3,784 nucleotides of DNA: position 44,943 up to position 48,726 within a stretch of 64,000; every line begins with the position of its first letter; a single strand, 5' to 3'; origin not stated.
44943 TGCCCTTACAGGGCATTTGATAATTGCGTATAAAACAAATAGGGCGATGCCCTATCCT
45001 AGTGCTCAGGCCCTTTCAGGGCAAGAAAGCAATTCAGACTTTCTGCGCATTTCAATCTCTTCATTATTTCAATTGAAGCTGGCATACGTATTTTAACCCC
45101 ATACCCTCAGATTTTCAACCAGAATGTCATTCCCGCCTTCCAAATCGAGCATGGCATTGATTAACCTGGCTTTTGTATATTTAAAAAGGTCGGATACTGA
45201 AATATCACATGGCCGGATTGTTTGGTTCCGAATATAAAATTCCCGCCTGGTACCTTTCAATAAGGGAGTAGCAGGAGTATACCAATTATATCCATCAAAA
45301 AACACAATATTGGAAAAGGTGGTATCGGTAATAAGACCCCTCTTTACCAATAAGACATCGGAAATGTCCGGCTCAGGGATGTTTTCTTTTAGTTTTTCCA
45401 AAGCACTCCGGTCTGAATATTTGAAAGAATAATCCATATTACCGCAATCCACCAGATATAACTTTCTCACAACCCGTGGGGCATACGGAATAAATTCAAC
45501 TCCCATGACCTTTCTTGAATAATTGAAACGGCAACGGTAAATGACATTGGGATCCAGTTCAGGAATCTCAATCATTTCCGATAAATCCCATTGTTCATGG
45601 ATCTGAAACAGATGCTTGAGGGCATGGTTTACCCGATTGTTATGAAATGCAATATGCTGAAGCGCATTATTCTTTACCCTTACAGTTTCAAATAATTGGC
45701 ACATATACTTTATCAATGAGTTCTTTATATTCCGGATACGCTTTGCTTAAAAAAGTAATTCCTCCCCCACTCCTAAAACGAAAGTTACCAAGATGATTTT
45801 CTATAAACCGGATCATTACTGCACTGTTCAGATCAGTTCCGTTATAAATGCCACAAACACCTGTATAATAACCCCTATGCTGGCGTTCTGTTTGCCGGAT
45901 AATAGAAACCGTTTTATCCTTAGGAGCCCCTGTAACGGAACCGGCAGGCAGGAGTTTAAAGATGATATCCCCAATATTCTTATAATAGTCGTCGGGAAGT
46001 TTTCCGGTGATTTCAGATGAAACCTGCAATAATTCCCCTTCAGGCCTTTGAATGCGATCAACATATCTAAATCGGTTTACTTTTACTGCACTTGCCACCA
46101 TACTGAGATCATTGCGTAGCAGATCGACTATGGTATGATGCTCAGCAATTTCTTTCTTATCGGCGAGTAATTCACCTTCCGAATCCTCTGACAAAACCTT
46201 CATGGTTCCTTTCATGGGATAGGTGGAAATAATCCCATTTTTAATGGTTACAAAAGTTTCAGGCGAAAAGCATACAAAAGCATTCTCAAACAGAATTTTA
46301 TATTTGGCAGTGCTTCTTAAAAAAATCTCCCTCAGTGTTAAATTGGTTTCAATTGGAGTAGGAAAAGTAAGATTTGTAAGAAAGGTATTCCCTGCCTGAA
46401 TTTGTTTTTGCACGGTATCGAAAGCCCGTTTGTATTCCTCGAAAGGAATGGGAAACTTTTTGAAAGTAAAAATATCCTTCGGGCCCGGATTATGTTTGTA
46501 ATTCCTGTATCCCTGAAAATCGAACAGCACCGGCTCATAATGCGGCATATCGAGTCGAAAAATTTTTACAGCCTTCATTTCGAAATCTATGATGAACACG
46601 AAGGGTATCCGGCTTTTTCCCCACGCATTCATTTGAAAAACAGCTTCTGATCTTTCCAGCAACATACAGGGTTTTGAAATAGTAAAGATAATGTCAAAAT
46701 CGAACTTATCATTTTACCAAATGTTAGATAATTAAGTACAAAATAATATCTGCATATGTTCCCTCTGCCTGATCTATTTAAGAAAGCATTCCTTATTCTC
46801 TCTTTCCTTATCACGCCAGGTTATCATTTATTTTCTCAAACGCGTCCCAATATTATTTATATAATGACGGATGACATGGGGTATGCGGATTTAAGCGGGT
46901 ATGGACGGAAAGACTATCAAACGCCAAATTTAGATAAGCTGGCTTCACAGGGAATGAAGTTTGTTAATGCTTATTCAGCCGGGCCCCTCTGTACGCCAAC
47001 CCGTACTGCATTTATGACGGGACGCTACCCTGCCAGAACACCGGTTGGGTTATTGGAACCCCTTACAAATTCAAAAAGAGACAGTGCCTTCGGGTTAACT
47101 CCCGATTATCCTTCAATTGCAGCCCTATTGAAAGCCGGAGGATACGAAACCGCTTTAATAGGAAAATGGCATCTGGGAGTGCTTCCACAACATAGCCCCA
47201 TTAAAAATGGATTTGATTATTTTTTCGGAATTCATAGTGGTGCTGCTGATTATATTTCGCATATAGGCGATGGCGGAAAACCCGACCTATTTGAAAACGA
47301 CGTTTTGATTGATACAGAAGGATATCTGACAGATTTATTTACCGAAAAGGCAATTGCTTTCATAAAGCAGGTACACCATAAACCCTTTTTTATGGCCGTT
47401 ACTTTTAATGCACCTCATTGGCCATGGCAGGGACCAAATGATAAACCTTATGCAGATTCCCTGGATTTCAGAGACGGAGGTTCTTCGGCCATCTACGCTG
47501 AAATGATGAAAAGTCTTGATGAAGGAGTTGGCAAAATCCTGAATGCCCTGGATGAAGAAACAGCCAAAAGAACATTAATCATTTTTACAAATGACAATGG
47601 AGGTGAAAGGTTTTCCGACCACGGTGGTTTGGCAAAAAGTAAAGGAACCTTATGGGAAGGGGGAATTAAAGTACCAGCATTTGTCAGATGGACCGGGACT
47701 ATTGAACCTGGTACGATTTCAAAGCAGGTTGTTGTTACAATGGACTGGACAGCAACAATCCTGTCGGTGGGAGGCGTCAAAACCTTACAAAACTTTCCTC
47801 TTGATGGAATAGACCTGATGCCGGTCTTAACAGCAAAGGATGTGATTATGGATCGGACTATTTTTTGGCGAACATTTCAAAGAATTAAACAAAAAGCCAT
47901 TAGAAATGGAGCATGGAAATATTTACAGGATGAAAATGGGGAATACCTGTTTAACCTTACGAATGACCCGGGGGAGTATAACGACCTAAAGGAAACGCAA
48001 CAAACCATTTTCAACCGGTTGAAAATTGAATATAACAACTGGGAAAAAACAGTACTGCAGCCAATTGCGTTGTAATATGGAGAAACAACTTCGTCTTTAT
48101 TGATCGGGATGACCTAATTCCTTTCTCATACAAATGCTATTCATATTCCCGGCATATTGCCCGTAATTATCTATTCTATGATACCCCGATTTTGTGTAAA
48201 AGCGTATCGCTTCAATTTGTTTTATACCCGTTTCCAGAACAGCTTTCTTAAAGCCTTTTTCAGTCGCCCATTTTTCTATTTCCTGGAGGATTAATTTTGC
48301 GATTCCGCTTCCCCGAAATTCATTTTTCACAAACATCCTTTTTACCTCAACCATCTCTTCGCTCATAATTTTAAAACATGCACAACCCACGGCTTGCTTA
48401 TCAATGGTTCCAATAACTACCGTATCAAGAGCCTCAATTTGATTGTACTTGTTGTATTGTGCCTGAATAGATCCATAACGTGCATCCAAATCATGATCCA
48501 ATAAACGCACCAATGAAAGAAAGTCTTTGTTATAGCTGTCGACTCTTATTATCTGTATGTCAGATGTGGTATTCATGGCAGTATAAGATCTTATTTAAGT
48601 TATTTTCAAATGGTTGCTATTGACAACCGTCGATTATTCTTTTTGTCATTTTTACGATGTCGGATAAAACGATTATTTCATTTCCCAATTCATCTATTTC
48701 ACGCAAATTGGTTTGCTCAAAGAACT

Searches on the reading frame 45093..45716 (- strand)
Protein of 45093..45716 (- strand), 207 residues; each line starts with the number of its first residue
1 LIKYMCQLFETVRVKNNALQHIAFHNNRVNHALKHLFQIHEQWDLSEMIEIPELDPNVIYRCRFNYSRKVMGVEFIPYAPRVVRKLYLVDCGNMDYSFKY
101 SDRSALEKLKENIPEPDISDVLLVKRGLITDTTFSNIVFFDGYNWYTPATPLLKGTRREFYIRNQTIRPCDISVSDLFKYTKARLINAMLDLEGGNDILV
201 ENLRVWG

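Call 14: search_protein_families(library=pfam, proteins=[window:45093-45716:-], max_evalue=0.001)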
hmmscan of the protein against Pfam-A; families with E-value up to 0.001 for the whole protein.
window:45093-45716:- (207 aa): 1 family
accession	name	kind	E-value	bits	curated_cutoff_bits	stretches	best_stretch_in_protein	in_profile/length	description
PF01063.24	Aminotran_4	-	1.2e-11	45.4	28.5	1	7-190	1-215/223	Amino-transferase class IV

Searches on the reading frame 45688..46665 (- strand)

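Call 14: search_protein_families(library=pfam, proteins=[window:45688-46665:-], max_evalue=0.001)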
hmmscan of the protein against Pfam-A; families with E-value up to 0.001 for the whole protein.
window:45688-46665:- (325 aa): 1 family
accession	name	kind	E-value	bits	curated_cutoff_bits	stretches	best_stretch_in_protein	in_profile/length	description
PF00425.24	Chorismate_bind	-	3.3e-56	191.1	27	1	76-319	3-257/257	chorismate binding enzyme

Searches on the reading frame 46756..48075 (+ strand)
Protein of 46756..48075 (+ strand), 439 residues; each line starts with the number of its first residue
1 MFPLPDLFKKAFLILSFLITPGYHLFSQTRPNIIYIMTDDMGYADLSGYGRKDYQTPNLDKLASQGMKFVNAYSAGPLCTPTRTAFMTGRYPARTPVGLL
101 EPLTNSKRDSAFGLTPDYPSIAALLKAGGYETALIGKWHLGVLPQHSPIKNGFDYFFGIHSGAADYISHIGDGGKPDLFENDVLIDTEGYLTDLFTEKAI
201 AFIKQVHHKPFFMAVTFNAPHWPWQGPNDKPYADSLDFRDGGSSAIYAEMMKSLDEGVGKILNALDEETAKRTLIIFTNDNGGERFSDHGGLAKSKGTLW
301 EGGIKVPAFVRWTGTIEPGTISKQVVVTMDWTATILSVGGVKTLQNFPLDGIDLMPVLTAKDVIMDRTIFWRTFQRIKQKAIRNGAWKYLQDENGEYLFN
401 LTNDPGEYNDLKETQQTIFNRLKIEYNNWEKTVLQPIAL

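Call 14: search_protein_families(library=pfam, proteins=[window:46756-48075:+], max_evalue=0.001)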
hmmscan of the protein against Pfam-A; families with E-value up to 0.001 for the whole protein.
window:46756-48075:+ (439 aa): 3 families
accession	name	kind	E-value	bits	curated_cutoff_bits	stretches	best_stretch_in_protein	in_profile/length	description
PF00884.28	Sulfatase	-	4.7e-62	210.5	25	1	31-340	1-300/301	Sulfatase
PF16347.10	SGSH_C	-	4e-09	37.2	29.3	1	296-419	8-141/154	N-sulphoglucosamine sulphohydrolase, C-terminal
PF01663.27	Phosphodiest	-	2.5e-05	24.5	23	0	53-94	18-59/342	Type I phosphodiesterase / nucleotide pyrophosphatase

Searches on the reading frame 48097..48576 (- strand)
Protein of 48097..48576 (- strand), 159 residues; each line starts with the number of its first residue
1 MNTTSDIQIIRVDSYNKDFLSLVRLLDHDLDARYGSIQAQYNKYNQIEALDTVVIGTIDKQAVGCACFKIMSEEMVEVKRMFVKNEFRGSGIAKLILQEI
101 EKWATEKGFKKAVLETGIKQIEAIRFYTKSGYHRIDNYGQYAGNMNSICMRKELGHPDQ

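Call 42: search_protein_families(library=pfam, proteins=[window:48097-48576:-], max_evalue=0.001)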
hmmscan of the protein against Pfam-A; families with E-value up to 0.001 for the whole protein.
window:48097-48576:- (159 aa): 6 families
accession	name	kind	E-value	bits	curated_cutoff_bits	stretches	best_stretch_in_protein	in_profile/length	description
PF00583.31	Acetyltransf_1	-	2.6e-15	57.1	20.7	1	44-132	24-116/116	Acetyltransferase (GNAT) family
PF13508.13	Acetyltransf_7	-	6.4e-13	49.3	27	1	53-133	5-83/84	Acetyltransferase (GNAT) domain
PF13673.13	Acetyltransf_10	-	1.9e-10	41.2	23.6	1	52-154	31-128/128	Acetyltransferase (GNAT) domain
PF08445.16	FR47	-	3.7e-05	24.1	22.1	1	56-137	3-82/86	FR47-like protein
PF23209.2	IDM1_C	-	0.00026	21.5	33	1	52-122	35-103/140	Increased DNA methylation 1, C-terminal domain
PF14542.12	Acetyltransf_CG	-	0.0004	20.9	30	1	59-110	7-59/80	GCN5-related N-acetyl-transferase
